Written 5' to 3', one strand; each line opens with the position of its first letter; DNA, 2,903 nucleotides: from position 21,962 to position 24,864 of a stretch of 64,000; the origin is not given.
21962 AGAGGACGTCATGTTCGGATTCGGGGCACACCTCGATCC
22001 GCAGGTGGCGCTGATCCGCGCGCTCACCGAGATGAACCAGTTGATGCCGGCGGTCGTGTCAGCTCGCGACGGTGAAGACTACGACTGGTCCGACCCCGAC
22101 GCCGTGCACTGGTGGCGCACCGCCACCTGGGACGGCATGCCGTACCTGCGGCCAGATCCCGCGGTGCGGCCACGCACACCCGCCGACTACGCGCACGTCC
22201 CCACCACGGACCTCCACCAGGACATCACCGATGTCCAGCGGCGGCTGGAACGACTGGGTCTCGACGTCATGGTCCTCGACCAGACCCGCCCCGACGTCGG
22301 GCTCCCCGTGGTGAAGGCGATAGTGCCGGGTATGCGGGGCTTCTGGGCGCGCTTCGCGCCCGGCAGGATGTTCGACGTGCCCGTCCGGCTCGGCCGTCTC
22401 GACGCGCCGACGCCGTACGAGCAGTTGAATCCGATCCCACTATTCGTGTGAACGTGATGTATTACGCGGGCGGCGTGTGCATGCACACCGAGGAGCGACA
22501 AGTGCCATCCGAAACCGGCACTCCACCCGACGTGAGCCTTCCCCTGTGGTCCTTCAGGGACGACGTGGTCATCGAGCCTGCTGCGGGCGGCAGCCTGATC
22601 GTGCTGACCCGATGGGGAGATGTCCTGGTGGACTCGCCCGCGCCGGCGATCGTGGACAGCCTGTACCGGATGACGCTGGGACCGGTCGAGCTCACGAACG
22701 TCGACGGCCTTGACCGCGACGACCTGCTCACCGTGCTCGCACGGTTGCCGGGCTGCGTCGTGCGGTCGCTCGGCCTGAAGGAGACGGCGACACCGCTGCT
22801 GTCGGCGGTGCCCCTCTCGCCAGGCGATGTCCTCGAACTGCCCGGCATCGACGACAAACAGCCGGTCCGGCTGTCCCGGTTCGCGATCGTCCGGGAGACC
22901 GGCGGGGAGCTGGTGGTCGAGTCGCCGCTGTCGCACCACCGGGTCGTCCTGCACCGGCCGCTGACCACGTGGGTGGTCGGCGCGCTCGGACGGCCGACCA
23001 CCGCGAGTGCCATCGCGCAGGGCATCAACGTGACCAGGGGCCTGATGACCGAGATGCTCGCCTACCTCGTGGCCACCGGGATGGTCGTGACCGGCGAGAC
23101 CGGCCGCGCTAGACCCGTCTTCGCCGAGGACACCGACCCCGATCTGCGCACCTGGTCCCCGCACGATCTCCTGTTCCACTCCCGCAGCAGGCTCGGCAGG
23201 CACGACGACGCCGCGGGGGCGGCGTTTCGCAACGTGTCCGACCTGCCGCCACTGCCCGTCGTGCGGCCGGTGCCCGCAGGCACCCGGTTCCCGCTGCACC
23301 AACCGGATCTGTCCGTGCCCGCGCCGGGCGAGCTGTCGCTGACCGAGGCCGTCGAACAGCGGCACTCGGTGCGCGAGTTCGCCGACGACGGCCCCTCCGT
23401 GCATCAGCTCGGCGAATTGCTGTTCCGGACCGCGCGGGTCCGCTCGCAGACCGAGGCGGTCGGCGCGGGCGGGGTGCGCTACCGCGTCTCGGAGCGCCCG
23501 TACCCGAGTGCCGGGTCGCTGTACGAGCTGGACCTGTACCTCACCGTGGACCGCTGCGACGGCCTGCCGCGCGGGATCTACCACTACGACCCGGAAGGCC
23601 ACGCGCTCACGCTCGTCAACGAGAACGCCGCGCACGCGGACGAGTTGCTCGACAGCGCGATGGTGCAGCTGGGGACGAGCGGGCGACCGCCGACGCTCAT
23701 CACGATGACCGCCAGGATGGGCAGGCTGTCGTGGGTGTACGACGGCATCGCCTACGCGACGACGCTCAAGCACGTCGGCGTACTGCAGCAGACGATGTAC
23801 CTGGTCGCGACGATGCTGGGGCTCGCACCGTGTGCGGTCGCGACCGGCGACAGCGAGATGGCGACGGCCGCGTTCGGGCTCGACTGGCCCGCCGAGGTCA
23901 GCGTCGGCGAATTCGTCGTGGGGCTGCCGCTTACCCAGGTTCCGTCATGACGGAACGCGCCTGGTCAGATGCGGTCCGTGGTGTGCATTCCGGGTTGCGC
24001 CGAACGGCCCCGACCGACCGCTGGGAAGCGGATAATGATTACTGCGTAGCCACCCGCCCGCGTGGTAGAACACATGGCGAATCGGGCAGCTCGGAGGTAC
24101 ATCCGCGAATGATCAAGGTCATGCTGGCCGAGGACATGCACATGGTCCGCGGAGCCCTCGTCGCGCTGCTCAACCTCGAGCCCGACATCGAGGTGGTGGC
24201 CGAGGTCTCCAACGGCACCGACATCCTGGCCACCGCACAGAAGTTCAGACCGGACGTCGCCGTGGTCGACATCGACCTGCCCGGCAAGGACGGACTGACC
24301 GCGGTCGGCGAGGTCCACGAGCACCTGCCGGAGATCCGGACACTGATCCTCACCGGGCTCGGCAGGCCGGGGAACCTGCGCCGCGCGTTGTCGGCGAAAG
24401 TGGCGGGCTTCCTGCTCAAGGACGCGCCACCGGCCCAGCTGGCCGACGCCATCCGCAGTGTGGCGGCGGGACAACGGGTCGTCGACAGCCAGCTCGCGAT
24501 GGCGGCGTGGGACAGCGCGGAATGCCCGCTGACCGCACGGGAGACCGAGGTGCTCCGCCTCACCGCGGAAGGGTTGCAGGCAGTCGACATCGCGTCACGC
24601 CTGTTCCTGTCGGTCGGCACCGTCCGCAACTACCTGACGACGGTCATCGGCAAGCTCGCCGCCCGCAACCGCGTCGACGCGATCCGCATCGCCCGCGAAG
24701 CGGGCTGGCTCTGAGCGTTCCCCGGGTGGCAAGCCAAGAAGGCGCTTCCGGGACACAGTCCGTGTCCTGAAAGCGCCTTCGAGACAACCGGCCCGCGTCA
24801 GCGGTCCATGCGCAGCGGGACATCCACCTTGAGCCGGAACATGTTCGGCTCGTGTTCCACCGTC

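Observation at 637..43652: All five isonitrile-lipopeptide core functions present, but rearranged into a PKS / NRPS / YcaO / metal-transport supercluster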

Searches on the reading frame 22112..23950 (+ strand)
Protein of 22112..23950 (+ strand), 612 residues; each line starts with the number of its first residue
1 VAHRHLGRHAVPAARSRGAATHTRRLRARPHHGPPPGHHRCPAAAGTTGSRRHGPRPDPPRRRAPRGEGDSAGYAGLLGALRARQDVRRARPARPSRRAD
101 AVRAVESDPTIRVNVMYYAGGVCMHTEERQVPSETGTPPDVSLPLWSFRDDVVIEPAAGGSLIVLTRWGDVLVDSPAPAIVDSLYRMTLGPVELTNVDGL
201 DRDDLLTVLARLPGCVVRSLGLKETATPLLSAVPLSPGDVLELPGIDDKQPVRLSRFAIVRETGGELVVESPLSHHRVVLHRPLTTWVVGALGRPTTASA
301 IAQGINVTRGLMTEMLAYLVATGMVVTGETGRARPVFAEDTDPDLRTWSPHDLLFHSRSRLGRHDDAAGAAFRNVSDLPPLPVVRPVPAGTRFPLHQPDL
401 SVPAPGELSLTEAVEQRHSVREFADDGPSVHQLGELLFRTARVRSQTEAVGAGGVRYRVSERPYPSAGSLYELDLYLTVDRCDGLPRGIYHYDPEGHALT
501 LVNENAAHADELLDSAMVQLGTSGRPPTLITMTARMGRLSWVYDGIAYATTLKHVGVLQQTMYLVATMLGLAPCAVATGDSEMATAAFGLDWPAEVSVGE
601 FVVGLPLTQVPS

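Call 4: search_protein_families(library=pfam, proteins=[window:22112-23950:+], max_evalue=0.001)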
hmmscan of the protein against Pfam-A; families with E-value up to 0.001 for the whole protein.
window:22112-23950:+ (612 aa): 2 families
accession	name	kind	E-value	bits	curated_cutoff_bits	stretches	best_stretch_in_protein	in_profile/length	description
PF22767.2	ThcOx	-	2.3e-25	90.1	27.7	1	252-365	1-110/110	Cyanobactin oxidase ThcOx,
PF00881.29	Nitroreductase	-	2.2e-14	54.5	23.5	1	414-604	1-166/167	Nitroreductase family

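Call 14: search_protein_families(library=ncbifam, proteins=[window:22112-23950:+], max_evalue=0.001)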
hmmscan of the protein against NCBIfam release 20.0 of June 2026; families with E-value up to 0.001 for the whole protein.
window:22112-23950:+ (612 aa): 2 families
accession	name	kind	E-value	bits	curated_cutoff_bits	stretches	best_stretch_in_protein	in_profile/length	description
TIGR03605.1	antibiot_sagB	domain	6.9e-47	159.2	78.4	1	431-604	3-172/173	SagB family peptide dehydrogenase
TIGR04511.1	SagB_rel_DH_2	exception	8e-27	94.3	240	1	306-592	68-355/380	putative peptide maturation dehydrogenase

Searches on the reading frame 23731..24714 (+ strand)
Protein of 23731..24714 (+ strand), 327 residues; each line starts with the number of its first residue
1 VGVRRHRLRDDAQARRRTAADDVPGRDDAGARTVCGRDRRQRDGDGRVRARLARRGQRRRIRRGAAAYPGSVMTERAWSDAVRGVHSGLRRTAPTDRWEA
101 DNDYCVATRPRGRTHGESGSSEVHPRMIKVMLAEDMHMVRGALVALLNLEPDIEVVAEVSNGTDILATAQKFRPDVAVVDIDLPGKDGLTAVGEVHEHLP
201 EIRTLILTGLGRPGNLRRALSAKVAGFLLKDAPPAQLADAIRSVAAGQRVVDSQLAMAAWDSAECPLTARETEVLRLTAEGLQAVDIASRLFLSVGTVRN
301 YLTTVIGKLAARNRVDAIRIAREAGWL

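Call 5: search_protein_families(library=pfam, proteins=[window:23731-24714:+], max_evalue=0.001)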
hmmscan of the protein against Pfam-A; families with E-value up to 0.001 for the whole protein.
window:23731-24714:+ (327 aa): 2 families
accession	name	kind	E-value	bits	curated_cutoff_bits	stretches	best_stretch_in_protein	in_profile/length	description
PF00072.30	Response_reg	-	1.7e-18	67.2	30.2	1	130-242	1-111/111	Response regulator receiver domain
PF00196.25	GerE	-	3.9e-15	55.7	23.5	1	266-321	2-57/57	Bacterial regulatory proteins, luxR family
